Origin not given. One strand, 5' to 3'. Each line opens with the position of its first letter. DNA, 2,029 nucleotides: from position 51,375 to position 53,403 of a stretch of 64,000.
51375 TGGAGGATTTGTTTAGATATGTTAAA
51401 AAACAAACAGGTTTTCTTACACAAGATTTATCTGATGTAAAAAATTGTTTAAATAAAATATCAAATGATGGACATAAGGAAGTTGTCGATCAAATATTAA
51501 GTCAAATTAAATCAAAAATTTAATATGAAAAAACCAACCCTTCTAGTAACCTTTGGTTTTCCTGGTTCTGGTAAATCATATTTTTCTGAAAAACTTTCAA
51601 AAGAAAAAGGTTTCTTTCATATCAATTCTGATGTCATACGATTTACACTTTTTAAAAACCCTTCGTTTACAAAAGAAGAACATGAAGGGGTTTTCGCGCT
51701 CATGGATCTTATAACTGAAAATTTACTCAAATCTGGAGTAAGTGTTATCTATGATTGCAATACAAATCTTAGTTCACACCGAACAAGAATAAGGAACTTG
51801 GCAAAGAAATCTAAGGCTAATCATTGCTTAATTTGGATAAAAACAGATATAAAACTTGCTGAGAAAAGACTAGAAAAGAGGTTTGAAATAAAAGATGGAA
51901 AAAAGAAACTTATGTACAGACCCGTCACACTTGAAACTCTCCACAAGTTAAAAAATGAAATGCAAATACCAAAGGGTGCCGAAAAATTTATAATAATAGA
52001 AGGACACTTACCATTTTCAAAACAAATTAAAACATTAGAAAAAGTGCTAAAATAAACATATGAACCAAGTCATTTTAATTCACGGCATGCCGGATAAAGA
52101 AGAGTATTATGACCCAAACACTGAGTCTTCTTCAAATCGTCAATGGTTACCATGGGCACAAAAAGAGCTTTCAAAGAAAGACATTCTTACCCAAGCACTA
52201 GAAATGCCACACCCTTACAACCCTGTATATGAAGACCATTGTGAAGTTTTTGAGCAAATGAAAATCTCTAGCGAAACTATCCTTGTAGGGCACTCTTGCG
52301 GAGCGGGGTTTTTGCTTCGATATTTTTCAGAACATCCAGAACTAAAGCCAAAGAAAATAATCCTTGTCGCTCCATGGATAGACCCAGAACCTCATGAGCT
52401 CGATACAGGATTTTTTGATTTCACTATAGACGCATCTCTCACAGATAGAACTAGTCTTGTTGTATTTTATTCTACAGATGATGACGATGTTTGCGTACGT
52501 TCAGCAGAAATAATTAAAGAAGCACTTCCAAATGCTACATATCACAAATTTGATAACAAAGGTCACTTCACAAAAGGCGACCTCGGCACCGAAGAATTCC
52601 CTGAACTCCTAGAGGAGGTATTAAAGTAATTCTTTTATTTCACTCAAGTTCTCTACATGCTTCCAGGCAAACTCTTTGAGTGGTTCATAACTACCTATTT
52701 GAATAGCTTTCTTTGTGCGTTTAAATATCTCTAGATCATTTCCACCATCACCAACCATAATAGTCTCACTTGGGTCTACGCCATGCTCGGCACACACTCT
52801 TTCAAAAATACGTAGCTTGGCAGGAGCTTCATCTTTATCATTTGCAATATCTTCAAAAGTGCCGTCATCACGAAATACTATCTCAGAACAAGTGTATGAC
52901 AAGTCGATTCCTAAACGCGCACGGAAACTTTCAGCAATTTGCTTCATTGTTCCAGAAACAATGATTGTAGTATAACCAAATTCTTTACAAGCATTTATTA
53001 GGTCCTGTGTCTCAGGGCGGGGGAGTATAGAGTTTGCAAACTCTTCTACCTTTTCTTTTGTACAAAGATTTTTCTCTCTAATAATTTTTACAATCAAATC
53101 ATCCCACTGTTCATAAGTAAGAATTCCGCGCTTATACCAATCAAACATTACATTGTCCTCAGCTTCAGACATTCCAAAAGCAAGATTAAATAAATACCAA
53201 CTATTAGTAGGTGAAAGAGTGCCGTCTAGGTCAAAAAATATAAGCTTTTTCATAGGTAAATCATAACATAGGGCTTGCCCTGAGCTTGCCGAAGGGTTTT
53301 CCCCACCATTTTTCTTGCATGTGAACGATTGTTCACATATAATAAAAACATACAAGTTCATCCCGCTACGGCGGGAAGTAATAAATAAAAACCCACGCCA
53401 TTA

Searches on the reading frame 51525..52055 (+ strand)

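Call 92: search_protein_families(library=pfam, proteins=[window:51525-52055:+], max_evalue=0.001)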
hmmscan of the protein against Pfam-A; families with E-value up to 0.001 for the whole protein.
window:51525-52055:+ (176 aa): 6 families
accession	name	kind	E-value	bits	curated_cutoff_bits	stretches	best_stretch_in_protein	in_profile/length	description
PF13671.12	AAA_33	-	1.1e-16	61.9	27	1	6-123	1-122/143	AAA domain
PF08433.16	KTI12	-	1.1e-09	38.7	22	1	6-131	3-125/271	Chromatin associated protein KTI12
PF13207.12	AAA_17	-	1.9e-06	28.7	27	1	10-48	1-39/136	AAA domain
PF01583.26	APS_kinase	-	3.2e-06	27.7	21.1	1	8-118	6-120/152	Adenylylsulphate kinase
PF06414.18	Zeta_toxin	-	5e-06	26.5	22.3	1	2-143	14-163/199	Zeta toxin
PF13238.12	AAA_18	-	1.4e-05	25.9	29.4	1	11-121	5-113/128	AAA domain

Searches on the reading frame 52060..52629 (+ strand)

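Call 92: search_protein_families(library=pfam, proteins=[window:52060-52629:+], max_evalue=0.001)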
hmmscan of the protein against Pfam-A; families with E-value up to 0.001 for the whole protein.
window:52060-52629:+ (189 aa): 4 families
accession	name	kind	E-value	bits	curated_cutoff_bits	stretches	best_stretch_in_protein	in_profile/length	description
PF06821.19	Ser_hydrolase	-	1.1e-07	32.4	22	1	22-182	8-165/172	Serine hydrolase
PF00561.26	Abhydrolase_1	-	4.4e-07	30.2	25.8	1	63-113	61-108/245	alpha/beta hydrolase fold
PF12146.15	Hydrolase_4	-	1.3e-05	25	27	1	63-111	68-115/239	Serine aminopeptidase, S33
PF10340.15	Say1_Mug180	-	0.00056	19.3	21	1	62-110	186-238/374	Steryl acetyl hydrolase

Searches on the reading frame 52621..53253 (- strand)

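Call 4: search_protein_families(library=pfam, proteins=[window:52621-53253:-], max_evalue=0.1)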
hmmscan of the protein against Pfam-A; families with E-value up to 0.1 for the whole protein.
window:52621-53253:- (210 aa): 9 families
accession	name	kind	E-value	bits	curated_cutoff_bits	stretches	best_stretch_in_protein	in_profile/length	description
PF12710.13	HAD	-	2.9e-18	67.4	27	1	5-177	1-188/189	haloacid dehalogenase-like hydrolase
PF00702.32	Hydrolase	-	3e-18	67.4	26.4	1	3-178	2-188/191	haloacid dehalogenase-like hydrolase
PF08282.18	Hydrolase_3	-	2.5e-09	37.7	20.9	1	146-187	188-229/255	haloacid dehalogenase-like hydrolase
PF13419.12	HAD_2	-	2e-07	31.8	23.8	1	5-176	1-167/178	Haloacid dehalogenase-like hydrolase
PF05116.19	S6PP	-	0.00076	19.6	20.3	1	153-198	173-217/247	Sucrose-6F-phosphate phosphohydrolase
PF03031.24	NIF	-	0.0027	17.9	21.8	1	69-190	30-135/160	NLI interacting factor-like phosphatase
PF06888.18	Put_Phosphatase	-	0.0035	17.2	27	0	4-102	2-98/234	Putative Phosphatase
PF13242.12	Hydrolase_like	-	0.0066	16.8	22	1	149-174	9-35/75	HAD-hyrolase-like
PF18143.6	HAD_SAK_2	-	0.099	13.4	27.5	0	4-39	1-30/139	HAD domain in Swiss Army Knife RNA repair proteins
